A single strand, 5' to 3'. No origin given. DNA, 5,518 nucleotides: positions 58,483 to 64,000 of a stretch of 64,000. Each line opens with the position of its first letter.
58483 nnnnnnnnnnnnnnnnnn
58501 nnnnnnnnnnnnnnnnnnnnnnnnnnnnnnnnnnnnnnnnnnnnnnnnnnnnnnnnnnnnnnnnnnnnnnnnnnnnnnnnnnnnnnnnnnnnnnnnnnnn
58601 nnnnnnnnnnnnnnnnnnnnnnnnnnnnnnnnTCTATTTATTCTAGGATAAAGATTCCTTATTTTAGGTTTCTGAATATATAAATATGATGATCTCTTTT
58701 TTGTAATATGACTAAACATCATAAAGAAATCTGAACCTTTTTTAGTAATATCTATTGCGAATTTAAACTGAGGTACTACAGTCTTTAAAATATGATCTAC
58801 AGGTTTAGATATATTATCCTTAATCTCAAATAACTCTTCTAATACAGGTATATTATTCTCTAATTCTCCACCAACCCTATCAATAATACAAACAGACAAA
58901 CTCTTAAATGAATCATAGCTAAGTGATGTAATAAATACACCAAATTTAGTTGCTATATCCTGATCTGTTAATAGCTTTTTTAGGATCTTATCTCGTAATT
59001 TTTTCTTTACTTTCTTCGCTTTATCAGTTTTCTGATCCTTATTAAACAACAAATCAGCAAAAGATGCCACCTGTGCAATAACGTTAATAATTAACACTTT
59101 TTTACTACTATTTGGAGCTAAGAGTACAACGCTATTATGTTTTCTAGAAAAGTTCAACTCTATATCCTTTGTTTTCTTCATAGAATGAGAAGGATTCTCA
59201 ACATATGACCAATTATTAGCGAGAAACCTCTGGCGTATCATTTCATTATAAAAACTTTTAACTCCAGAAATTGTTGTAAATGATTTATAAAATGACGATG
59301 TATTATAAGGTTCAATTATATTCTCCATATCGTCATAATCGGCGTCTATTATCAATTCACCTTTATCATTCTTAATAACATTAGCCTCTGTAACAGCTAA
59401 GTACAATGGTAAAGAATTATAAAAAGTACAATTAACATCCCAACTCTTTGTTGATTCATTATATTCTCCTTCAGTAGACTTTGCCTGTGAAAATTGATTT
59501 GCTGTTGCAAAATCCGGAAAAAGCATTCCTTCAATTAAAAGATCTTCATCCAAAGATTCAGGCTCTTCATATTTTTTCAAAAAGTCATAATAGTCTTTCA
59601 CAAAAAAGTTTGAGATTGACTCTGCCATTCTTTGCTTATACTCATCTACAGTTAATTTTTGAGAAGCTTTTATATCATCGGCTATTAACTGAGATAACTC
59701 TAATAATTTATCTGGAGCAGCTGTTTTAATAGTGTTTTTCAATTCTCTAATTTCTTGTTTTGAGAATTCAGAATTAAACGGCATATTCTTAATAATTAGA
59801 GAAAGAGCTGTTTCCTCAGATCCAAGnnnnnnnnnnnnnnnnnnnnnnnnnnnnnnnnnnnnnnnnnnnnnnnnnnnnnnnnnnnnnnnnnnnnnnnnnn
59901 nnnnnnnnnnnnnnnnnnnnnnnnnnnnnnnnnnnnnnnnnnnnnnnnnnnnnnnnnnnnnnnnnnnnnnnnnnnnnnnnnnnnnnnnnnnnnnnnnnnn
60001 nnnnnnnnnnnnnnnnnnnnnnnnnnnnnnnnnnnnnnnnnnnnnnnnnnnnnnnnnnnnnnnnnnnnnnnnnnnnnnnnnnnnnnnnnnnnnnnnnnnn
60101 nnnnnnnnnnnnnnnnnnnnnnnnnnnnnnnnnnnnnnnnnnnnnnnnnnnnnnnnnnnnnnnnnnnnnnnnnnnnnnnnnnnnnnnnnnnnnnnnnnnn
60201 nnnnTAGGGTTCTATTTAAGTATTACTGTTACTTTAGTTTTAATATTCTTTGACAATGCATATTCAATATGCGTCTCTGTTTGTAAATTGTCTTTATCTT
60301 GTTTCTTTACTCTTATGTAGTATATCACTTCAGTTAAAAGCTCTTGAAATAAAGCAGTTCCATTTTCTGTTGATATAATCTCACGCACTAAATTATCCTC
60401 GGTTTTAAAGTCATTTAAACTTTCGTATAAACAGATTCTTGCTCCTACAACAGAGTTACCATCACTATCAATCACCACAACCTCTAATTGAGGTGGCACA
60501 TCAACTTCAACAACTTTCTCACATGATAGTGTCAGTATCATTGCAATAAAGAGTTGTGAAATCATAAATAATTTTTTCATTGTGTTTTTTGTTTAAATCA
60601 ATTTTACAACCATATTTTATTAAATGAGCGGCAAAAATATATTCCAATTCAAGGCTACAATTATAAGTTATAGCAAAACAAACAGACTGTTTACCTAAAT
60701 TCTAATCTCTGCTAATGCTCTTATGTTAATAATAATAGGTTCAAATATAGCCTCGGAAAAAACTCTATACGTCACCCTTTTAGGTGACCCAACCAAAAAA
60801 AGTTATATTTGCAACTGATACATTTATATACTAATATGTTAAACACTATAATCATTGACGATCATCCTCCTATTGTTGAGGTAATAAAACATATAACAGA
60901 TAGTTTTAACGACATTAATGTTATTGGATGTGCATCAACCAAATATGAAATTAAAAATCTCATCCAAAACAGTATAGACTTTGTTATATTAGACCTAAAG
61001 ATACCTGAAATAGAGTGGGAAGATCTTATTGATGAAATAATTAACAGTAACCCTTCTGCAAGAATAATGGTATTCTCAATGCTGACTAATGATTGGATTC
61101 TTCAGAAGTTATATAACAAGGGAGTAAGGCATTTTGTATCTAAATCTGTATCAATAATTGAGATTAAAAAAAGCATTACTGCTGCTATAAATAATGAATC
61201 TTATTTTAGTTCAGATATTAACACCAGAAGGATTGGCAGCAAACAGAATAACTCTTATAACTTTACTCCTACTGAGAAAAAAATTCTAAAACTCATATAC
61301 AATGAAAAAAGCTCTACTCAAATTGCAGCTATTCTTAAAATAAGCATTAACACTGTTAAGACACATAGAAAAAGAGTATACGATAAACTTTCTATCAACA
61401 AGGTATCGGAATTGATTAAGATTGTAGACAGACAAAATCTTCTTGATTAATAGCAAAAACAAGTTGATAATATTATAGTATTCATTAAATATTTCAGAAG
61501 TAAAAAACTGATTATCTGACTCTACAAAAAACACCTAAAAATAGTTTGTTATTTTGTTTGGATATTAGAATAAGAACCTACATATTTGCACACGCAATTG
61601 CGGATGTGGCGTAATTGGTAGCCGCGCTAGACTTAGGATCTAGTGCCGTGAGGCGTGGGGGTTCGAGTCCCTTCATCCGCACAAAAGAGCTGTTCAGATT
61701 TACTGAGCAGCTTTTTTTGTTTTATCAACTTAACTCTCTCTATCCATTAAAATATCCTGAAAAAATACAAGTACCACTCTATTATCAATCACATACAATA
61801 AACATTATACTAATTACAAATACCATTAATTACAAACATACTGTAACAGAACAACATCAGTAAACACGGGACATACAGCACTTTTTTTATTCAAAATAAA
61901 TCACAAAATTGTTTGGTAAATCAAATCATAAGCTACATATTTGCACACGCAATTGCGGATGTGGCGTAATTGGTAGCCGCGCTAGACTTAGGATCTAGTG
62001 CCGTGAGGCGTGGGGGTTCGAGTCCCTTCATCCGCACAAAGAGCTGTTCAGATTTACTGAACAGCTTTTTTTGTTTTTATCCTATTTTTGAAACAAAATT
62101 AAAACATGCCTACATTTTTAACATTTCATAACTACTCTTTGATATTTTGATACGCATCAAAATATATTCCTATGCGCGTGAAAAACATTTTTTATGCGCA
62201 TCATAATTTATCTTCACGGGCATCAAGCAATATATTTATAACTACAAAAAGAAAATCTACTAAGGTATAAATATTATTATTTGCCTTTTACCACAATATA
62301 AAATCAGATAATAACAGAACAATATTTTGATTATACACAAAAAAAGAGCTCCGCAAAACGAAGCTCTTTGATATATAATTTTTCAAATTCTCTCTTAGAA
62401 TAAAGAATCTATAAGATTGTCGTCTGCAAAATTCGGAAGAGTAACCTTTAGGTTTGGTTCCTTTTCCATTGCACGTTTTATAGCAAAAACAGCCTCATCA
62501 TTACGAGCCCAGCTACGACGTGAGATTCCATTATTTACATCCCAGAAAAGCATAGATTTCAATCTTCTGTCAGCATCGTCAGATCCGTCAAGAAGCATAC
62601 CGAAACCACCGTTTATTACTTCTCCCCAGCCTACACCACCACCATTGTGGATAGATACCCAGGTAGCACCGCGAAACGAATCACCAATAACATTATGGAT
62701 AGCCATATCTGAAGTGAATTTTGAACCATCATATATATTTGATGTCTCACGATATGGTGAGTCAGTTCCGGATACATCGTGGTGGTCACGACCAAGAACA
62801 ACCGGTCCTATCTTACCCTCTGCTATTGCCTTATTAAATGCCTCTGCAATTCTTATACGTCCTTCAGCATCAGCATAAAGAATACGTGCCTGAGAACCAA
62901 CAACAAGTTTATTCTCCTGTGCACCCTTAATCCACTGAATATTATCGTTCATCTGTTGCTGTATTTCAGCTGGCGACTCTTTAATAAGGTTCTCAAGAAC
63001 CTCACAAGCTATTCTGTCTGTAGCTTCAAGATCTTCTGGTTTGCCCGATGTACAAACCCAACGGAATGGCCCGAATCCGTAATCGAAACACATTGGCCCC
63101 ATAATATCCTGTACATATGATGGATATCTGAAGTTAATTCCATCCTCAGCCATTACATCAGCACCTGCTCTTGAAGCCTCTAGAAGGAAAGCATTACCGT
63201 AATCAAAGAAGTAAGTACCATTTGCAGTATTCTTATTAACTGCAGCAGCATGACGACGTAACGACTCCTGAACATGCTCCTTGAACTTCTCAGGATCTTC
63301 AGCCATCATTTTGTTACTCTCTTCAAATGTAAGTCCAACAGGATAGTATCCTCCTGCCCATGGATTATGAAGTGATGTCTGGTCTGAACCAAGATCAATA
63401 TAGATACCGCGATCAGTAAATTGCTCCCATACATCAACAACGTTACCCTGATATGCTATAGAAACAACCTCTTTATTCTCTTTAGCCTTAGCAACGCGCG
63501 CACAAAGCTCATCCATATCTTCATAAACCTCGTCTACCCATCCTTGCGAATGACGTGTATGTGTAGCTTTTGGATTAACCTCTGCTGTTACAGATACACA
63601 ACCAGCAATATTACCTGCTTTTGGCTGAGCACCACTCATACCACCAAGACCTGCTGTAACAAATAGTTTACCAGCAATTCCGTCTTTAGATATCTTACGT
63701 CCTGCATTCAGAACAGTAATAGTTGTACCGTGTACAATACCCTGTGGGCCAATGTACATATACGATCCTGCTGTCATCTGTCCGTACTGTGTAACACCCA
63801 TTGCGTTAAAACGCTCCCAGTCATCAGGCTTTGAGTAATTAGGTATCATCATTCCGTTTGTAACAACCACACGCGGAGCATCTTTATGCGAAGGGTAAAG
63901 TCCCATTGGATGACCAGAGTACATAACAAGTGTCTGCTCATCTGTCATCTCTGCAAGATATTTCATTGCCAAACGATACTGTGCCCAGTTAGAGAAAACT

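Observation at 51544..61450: Candidate uncharacterised envelope/surface module: TPR sensor kinase, LuxR regulator and five exported proteins of unknown function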

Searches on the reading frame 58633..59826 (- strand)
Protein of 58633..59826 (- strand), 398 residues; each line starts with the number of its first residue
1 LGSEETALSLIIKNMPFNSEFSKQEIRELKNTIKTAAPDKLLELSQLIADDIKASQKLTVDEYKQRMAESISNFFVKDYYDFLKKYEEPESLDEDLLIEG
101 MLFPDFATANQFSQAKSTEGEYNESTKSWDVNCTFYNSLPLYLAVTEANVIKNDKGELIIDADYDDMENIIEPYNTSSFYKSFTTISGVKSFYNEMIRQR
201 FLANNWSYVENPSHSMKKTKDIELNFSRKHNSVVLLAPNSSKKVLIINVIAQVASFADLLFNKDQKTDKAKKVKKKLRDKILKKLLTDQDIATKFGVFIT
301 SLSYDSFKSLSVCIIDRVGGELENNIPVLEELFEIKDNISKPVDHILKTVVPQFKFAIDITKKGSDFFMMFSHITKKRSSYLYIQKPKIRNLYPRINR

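Call 32: find_related_loci(query=A4, collection=metagenome_contigs, flank=10000)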
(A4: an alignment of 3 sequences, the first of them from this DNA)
Query A4 (398 aa) in metagenome_contigs; peptide patterns used: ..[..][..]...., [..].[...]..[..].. (x = any residue, [..] = any of these).
599 stretches matched a pattern, but none encodes a relative of the query by tblastn (E <= 1e-3).

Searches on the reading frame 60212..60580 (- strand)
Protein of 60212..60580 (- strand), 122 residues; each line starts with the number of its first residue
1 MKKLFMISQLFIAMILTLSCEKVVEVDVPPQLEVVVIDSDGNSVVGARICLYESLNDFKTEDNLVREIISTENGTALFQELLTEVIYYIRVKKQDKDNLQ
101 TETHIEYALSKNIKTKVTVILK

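Call 5: search_protein_families(library=pfam, proteins=[window:60212-60580:-], max_evalue=0.1)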
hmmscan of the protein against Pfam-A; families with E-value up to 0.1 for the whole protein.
window:60212-60580:- (122 aa): 3 families
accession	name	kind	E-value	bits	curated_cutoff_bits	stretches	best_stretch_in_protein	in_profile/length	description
PF17802.7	SpaA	-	0.017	15.7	23.1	1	37-113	8-80/91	Prealbumin-like fold domain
PF13620.12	CarboxypepD_reg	-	0.045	14.5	32.3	1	32-94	2-57/82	Carboxypeptidase regulatory-like domain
PF24107.1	DUF7382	-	0.049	13.9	27.4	0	31-51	21-41/65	Domain of unknown function (DUF7382)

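Call 6: search_protein_families(library=ncbifam, proteins=[window:60212-60580:-], max_evalue=0.1)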
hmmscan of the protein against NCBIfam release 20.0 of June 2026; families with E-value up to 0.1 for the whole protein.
window:60212-60580:- (122 aa): 2 families
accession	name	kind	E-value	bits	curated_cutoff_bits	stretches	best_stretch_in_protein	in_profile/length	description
NF004069.0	PRK05580.2-1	equivalog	0.0079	14.7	767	1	48-120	362-434/612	primosomal protein N'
TIGR04134.1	lipo_with_rSAM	hypoth_equivalog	0.062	13.3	39.8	1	32-100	42-111/150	radical SAM-associated putative lipoprotein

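Call 15: search_protein_families(library=padloc, proteins=[window:60212-60580:-], max_evalue=0.01)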
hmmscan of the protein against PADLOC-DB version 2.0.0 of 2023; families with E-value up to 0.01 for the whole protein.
window:60212-60580:- (122 aa): 0 families

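Call 16: search_protein_families(library=phrogs, proteins=[window:60212-60580:-], max_evalue=0.01)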
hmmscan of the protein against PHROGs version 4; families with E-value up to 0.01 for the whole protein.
window:60212-60580:- (122 aa): 0 families

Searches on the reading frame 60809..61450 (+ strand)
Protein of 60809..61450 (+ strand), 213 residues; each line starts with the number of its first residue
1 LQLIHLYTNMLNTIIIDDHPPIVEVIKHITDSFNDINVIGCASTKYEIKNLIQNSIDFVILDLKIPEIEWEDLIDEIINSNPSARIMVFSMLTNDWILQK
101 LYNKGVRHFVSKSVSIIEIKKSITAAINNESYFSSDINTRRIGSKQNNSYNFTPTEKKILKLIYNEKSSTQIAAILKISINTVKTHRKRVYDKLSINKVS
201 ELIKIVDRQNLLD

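Call 5: search_protein_families(library=pfam, proteins=[window:60809-61450:+], max_evalue=0.1)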
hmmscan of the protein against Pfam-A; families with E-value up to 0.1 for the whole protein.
window:60809-61450:+ (213 aa): 7 families
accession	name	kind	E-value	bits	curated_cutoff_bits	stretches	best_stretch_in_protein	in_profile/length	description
PF00196.25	GerE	-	1.3e-13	50.8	23.5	1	152-205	3-56/57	Bacterial regulatory proteins, luxR family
PF00072.30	Response_reg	-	8.7e-13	48.9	30.2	1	14-123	2-110/111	Response regulator receiver domain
PF08281.18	Sigma70_r4_2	-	1.1e-05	25.4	25.7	1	154-194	13-54/54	Sigma-70, region 4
PF04545.22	Sigma70_r4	-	0.0001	22.2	24.1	1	153-194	6-48/50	Sigma-70, region 4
PF13412.12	HTH_24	-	0.039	14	21.9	0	154-189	3-40/48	Winged helix-turn-helix DNA-binding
PF17839.6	CNP_C_terminal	-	0.053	14.7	27.8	0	24-80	48-104/108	C-terminal domain of cyclic nucleotide phosphodiesterase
PF23361.1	BBS7_pf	-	0.067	13.7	28.2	0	83-127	46-90/103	BBS7 platform domain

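Call 6: search_protein_families(library=ncbifam, proteins=[window:60809-61450:+], max_evalue=0.1)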
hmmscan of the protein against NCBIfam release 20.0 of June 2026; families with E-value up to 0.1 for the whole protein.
window:60809-61450:+ (213 aa): 56 families (the best 25 are shown)
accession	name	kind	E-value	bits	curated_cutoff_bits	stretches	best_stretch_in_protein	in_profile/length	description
NF052445.1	RespRegMctR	equivalog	1.7e-33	115.8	300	1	12-206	3-199/205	two-component system response regulator MctR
NF011896.0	PRK15369.1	equivalog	1.3e-26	93.6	242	1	11-211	4-209/211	two component system response regulator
NF047785.1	respo_reg_MadR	equivalog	1.6e-21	76.6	300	1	12-211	2-208/209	MadR family response regulator transcription factor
NF007018.1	PRK09483.1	equivalog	2.1e-21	76.6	280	1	10-213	1-210/217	UvrY/SirA/GacA family response regulator transcription factor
NF007935.0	PRK10651.1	equivalog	7.3e-19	67.8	250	1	12-199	8-203/216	two-component system response regulator NarL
NF007419.0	PRK09958.1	equivalog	1.4e-18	67.3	251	1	12-209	2-201/204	acid-sensing system DNA-binding response regulator EvgA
NF008098.0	PRK10840.1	equivalog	3.4e-13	49.6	235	1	9-200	2-199/216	response regulator transcription factor RcsB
NF040749.1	tetrathio_RR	equivalog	4.4e-13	49.4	290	1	16-207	5-189/191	tetrathionate respiration response regulator TtrR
NF007403.0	PRK09935.1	equivalog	6.2e-13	48.8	271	1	13-211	6-209/210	fimbria biosynthesis transcriptional regulator FimZ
NF007685.0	PRK10360.1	equivalog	2.2e-11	43.9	258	1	10-204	1-190/196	response regulator transcription factor UhpA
NF007708.0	PRK10403.1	equivalog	2.5e-11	43.4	343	1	12-197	8-199/215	nitrate/nitrite response regulator protein NarP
NF006900.1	PRK09390.1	equivalog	4.3e-11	42.7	255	1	13-206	7-197/203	response regulator FixJ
TIGR02875.1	spore_0_A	equivalog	9.1e-09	34.9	200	1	12-152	4-148/262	sporulation transcription factor Spo0A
NF001965.0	PRK00742.1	subfamily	1.5e-08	34.2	293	1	11-114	4-109/357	chemotaxis-specific protein-glutamate methyltransferase CheB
NF008548.0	PRK11475.1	equivalog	2.5e-08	33.7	176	1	79-202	64-185/207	DNA-binding transcriptional activator BglJ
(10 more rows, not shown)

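Call 15: search_protein_families(library=padloc, proteins=[window:60809-61450:+], max_evalue=0.01)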
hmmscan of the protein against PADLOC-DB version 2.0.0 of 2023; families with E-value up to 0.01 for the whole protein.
window:60809-61450:+ (213 aa): 3 families
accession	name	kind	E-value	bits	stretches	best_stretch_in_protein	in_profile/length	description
PDLC01855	CARF3--CARF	-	1.2e-05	23.2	1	147-193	213-259/288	-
PDLC01851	CARF3--CARF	-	7.8e-05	20.2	1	150-211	208-266/279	-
PDLC04725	PDC-M60B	-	0.00056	17.8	1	14-70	8-64/158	-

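Call 16: search_protein_families(library=phrogs, proteins=[window:60809-61450:+], max_evalue=0.01)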
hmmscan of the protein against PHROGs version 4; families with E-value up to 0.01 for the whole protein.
window:60809-61450:+ (213 aa): 10 families
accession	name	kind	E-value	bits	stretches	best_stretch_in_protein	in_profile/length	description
phrog_731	-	unknown function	5.1e-19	69.5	1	13-206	4-217/227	-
phrog_37855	-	unknown function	5.7e-11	43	1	11-151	6-149/278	-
phrog_10300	-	transcription regulation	1.7e-09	39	1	149-212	118-181/182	transcriptional regulator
phrog_5982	-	unknown function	1.2e-07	31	1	10-142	868-994/1030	-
phrog_1190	-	transcription regulation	0.00061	20.6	1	151-198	111-159/167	RNA polymerase sigma factor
phrog_3282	-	transcription regulation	0.0011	19.8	1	128-203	26-99/158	sigma factor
phrog_323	-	transcription regulation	0.0031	18.1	1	144-190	89-135/319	transcriptional regulator, D5-like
phrog_4494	-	unknown function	0.0048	18.4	1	157-209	9-63/109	-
phrog_22245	-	unknown function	0.005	17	1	14-112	7-107/349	-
phrog_24049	-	unknown function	0.0075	17.2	0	147-204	12-69/149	-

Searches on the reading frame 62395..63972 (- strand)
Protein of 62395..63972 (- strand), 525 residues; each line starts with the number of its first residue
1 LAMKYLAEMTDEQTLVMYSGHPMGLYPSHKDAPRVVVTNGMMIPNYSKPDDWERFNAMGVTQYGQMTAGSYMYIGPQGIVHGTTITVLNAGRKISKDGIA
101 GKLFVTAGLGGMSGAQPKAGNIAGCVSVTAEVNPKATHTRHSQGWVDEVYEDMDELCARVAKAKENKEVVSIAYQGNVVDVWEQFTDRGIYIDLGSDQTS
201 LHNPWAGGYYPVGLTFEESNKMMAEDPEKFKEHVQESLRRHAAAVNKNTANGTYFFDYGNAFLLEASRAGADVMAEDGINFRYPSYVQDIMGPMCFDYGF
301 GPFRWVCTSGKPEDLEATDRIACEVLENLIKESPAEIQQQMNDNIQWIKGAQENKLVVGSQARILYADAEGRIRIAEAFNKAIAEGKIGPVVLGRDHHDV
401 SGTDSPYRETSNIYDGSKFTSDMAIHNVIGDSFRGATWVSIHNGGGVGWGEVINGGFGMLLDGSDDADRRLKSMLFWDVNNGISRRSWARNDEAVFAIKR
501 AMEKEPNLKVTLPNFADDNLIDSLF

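Call 10: search_protein_families(library=pfam, proteins=[window:62395-63972:-], max_evalue=0.001)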
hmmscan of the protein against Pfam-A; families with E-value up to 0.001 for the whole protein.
window:62395-63972:- (525 aa): 3 families
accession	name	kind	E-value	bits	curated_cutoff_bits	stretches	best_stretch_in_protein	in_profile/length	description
PF17392.7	Urocanase_C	-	2.8e-88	294.9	23.6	1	296-499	3-195/196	Urocanase C-terminal domain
PF01175.24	Urocanase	-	1e-86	290.3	23.2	1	75-290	1-209/209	Urocanase Rossmann-like domain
PF17391.7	Urocanase_N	-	3.2e-32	111.4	23.2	1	3-72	58-127/127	Urocanase N-terminal domain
